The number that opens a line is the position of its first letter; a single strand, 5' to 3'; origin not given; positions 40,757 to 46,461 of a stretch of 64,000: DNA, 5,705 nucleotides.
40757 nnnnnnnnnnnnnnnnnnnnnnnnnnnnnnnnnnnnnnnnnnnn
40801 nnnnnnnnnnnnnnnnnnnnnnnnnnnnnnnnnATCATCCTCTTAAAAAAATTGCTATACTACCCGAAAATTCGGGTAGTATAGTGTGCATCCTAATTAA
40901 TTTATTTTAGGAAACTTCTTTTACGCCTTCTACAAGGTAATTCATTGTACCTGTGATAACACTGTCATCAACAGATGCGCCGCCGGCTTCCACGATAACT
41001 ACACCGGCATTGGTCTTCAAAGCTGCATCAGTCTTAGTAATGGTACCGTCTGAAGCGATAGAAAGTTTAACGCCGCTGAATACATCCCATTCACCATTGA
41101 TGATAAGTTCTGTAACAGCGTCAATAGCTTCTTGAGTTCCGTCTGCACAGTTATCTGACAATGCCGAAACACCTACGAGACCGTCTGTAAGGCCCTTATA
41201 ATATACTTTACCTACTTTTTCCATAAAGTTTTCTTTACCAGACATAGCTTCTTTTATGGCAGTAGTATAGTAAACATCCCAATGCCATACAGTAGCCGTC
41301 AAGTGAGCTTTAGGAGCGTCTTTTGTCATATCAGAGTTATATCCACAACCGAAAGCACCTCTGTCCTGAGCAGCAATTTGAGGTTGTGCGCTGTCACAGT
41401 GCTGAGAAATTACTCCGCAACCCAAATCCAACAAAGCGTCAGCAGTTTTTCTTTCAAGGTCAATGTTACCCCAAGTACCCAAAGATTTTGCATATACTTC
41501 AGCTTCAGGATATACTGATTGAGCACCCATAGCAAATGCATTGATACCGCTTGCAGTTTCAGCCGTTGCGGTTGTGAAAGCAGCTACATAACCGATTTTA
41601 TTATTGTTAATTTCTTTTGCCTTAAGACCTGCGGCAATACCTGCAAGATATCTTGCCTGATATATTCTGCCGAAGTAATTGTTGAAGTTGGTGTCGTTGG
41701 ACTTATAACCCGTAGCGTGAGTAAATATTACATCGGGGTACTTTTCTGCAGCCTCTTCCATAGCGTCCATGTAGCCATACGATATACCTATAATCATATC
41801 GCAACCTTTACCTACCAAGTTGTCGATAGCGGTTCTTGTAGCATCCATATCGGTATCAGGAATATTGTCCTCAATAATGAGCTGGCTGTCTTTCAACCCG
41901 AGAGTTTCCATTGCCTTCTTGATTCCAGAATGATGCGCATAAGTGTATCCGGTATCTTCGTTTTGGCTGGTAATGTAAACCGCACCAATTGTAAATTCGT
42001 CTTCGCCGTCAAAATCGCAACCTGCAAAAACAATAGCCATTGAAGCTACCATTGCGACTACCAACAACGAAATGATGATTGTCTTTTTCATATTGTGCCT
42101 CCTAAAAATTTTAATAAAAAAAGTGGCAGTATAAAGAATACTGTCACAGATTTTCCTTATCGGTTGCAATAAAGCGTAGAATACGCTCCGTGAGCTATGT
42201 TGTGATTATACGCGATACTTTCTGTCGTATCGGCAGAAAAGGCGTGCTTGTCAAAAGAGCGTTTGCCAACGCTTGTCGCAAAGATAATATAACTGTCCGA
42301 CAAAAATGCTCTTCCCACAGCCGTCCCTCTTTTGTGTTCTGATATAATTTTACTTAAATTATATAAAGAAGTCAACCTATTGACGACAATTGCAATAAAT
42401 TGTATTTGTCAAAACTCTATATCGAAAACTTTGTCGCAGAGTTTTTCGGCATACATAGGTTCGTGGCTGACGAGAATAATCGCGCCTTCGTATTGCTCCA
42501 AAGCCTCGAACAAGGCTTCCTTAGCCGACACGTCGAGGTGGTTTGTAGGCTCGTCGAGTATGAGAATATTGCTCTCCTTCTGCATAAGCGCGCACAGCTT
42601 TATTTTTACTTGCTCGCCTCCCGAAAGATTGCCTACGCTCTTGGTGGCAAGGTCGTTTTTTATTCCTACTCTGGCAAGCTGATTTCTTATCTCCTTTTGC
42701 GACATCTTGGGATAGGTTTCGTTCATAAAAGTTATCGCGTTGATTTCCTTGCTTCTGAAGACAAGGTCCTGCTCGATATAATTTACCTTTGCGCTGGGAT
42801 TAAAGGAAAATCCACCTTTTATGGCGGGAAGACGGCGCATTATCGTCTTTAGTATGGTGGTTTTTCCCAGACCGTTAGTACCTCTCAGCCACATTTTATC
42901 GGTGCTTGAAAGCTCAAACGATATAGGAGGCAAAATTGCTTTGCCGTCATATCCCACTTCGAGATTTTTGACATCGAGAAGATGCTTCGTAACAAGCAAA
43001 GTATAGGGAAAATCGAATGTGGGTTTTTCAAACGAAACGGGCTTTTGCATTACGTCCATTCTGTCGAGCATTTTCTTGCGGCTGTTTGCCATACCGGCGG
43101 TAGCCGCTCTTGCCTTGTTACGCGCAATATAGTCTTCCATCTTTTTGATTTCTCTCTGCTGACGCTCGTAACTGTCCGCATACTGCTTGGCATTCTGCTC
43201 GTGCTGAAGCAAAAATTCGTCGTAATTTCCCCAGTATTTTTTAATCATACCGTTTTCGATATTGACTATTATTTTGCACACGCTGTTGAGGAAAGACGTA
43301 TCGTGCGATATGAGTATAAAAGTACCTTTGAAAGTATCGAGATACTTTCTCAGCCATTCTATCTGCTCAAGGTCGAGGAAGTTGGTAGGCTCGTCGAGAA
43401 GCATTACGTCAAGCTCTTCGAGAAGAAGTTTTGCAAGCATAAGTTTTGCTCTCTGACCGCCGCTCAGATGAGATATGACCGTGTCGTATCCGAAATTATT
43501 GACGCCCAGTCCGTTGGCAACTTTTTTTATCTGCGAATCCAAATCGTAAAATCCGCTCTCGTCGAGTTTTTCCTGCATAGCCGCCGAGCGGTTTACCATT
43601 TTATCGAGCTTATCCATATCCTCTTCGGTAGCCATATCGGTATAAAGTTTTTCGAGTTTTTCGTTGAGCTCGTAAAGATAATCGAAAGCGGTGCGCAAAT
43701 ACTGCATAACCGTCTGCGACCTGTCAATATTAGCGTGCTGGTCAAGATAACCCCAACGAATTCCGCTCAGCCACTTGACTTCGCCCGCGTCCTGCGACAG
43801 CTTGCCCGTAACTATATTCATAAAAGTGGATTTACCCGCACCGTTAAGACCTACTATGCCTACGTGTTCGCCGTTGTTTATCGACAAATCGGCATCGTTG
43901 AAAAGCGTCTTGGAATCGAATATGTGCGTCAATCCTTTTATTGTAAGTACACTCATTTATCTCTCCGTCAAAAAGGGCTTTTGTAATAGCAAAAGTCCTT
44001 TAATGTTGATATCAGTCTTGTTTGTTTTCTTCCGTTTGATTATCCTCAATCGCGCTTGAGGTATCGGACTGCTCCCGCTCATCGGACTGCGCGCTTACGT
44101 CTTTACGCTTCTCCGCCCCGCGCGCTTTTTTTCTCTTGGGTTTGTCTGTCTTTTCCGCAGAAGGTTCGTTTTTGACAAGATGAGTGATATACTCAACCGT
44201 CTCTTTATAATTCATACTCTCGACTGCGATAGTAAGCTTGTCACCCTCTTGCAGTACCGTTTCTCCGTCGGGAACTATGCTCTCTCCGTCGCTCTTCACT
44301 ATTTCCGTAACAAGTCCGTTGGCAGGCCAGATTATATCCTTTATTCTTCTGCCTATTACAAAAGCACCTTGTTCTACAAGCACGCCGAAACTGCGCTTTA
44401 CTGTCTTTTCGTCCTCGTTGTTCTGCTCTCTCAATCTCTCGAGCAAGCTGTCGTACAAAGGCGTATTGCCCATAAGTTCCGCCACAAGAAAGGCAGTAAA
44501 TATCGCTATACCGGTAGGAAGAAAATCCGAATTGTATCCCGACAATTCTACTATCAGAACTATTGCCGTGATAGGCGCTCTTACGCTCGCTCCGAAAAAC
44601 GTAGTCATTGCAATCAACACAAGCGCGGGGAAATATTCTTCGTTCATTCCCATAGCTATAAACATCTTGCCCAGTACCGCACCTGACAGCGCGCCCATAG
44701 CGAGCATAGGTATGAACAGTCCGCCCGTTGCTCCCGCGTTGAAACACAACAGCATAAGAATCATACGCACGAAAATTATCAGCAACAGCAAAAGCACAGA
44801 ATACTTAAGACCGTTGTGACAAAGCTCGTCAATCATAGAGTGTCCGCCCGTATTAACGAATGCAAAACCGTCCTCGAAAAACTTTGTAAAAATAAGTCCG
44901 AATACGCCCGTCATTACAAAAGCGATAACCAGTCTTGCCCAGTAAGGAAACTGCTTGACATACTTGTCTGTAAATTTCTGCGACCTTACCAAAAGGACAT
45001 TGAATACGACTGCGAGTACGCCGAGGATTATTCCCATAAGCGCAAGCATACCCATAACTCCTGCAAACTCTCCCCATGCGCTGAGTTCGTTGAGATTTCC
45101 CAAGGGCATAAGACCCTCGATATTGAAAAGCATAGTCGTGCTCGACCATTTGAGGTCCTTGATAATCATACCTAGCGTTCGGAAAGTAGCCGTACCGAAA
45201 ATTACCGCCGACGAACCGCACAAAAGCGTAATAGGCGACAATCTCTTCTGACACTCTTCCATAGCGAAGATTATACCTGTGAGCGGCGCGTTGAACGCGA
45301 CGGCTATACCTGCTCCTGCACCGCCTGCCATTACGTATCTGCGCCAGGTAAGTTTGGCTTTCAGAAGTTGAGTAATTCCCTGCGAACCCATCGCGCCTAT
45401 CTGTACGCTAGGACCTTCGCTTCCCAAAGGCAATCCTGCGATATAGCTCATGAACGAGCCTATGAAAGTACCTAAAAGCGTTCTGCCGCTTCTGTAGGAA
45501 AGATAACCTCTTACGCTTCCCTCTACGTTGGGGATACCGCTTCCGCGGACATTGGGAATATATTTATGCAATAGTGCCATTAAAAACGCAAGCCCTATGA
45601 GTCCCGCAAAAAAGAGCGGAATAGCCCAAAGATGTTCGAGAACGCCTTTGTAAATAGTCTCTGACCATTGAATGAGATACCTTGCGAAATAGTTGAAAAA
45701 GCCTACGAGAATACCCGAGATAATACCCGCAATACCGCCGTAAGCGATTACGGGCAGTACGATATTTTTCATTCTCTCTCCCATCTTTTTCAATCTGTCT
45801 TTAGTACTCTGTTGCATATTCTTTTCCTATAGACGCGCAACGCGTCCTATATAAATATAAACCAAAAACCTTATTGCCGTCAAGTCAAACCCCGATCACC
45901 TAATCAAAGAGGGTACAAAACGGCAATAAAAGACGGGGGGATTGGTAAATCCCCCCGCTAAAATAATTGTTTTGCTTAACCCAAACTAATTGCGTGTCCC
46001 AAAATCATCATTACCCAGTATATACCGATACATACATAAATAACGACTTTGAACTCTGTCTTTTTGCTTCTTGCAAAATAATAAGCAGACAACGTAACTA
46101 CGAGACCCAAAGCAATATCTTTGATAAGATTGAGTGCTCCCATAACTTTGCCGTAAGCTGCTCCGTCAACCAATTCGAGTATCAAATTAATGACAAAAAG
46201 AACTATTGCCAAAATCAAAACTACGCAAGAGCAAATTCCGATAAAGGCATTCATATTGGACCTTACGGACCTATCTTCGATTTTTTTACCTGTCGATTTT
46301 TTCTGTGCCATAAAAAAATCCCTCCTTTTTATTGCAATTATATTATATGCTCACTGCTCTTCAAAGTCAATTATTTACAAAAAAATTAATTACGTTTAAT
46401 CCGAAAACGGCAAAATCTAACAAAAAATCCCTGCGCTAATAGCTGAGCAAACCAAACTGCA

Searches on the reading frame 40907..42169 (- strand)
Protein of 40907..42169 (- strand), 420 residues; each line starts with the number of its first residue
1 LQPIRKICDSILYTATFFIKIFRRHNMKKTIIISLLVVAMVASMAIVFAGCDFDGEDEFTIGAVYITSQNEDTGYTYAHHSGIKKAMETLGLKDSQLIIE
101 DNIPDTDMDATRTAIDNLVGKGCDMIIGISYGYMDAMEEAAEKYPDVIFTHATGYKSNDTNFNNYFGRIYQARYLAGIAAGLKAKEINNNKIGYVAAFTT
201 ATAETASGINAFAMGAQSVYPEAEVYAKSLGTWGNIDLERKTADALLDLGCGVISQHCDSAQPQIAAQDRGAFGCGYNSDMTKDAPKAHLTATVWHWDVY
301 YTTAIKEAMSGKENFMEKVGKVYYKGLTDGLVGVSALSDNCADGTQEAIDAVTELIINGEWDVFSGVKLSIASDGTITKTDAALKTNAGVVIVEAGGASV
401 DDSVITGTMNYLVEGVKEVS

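Call 72: search_protein_families(library=pfam, proteins=[window:40907-42169:-], max_evalue=0.00001)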
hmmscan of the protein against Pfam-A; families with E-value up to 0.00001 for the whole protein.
window:40907-42169:- (420 aa): 1 family
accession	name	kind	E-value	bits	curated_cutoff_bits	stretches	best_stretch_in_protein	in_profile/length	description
PF02608.20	Bmp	-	2.3e-45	155.3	24.1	1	63-362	5-296/301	ABC transporter substrate-binding protein PnrA-like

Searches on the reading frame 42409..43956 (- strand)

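Call 72: search_protein_families(library=pfam, proteins=[window:42409-43956:-], max_evalue=0.00001)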
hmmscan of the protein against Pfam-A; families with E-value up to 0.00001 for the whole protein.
window:42409-43956:- (515 aa): 6 families
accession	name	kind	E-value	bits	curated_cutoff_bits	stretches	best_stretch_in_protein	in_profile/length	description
PF00005.33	ABC_tran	-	3.3e-47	161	25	2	20-192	2-137/137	ABC transporter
PF12848.13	ABC_tran_Xtn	-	1.2e-24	86.7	25.9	1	231-316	1-85/85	ABC transporter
PF13304.12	AAA_21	-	4.4e-15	57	27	1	68-223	136-303/304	AAA domain, putative AbiEii toxin, Type IV TA system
PF02463.25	SMC_N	-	5e-12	46.2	40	0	30-229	25-208/220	RecF/RecN/SMC N terminal domain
PF00931.28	NB-ARC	-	3.1e-07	30.3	23.5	0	353-469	19-108/248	NB-ARC domain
PF13401.12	AAA_22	-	4.2e-07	30.8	27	0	33-216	9-121/130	AAA domain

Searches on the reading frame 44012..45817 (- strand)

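Call 17: search_protein_families(library=pfam, proteins=[window:44012-45817:-])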
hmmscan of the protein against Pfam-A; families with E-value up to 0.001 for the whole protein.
window:44012-45817:- (601 aa): 2 families
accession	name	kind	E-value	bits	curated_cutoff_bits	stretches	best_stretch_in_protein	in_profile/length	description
PF00654.25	Voltage_CLC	-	4.3e-67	227.2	24.8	1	77-446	3-345/346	Voltage gated chloride channel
PF02080.26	TrkA_C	-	1.9e-09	37.7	27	1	483-543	8-69/71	TrkA-C domain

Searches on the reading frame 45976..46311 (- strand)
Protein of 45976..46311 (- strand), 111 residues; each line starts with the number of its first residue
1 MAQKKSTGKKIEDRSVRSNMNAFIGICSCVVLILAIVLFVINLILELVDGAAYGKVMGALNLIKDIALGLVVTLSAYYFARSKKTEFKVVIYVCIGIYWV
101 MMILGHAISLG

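Call 17: search_protein_families(library=pfam, proteins=[window:45976-46311:-])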
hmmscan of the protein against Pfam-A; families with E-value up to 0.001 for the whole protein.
window:45976-46311:- (111 aa): 0 families

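Call 30: find_encoding_contigs(protein=window:45976-46311:-, flank=2500, max_places=10)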
Protein window:45976-46311:- (111 aa): 23 contigs read that carry it; 10 places shown.
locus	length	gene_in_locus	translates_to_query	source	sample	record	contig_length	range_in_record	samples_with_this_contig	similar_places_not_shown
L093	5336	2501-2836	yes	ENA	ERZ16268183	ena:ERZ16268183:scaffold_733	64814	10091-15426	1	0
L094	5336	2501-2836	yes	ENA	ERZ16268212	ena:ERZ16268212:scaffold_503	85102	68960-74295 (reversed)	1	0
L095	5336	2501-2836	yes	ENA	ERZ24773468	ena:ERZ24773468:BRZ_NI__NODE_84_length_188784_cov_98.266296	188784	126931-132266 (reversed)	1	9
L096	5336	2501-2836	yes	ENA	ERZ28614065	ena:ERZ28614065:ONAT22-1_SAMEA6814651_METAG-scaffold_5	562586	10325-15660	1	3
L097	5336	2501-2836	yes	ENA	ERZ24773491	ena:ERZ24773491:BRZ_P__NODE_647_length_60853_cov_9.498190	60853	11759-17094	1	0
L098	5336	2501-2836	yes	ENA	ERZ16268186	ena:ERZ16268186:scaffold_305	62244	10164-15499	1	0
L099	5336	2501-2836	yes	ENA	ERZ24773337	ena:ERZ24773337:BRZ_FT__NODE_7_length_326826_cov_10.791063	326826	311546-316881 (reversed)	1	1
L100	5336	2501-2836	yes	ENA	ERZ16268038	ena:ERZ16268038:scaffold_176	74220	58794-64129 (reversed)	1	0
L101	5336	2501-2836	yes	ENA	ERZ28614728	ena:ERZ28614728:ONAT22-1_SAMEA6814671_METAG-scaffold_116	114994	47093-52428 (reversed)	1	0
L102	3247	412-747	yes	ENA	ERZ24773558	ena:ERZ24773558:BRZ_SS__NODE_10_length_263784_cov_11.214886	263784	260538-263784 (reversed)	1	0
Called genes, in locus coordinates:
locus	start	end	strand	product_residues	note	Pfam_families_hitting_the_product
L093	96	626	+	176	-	PF04542:Sigma70_r2, PF08281:Sigma70_r4_2 (weak)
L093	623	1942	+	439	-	PF23750:RsgI_M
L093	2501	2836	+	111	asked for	-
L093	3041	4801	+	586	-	PF00654:Voltage_CLC, PF02080:TrkA_C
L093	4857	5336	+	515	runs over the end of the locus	PF00931:NB-ARC (faint), PF02463:SMC_N (weak), PF13555:AAA_29 (faint), PF24883:NPHP3_N (faint), PF00005:ABC_tran, PF13304:AAA_21 (weak), PF12848:ABC_tran_Xtn, PF00005:ABC_tran, +1 more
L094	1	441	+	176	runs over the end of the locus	PF04542:Sigma70_r2, PF08281:Sigma70_r4_2 (weak)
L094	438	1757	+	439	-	PF23750:RsgI_M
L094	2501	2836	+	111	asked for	-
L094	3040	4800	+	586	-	PF00654:Voltage_CLC, PF02080:TrkA_C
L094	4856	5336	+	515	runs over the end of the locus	PF00931:NB-ARC (faint), PF02463:SMC_N (weak), PF13555:AAA_29 (faint), PF24883:NPHP3_N (faint), PF00005:ABC_tran, PF13304:AAA_21 (weak), PF12848:ABC_tran_Xtn, PF00005:ABC_tran, +1 more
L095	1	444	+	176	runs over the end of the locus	PF04542:Sigma70_r2, PF08281:Sigma70_r4_2 (weak)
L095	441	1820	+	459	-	PF23750:RsgI_M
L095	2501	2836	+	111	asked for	-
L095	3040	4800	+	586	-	PF00654:Voltage_CLC, PF02080:TrkA_C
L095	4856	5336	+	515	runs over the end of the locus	PF00931:NB-ARC (faint), PF02463:SMC_N (faint), PF13555:AAA_29 (faint), PF00005:ABC_tran, PF13401:AAA_22 (faint), PF13304:AAA_21 (weak), PF12848:ABC_tran_Xtn, PF00005:ABC_tran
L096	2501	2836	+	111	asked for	-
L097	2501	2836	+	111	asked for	-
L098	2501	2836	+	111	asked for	-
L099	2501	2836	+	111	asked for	-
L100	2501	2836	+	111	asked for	-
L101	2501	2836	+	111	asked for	-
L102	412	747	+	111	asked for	-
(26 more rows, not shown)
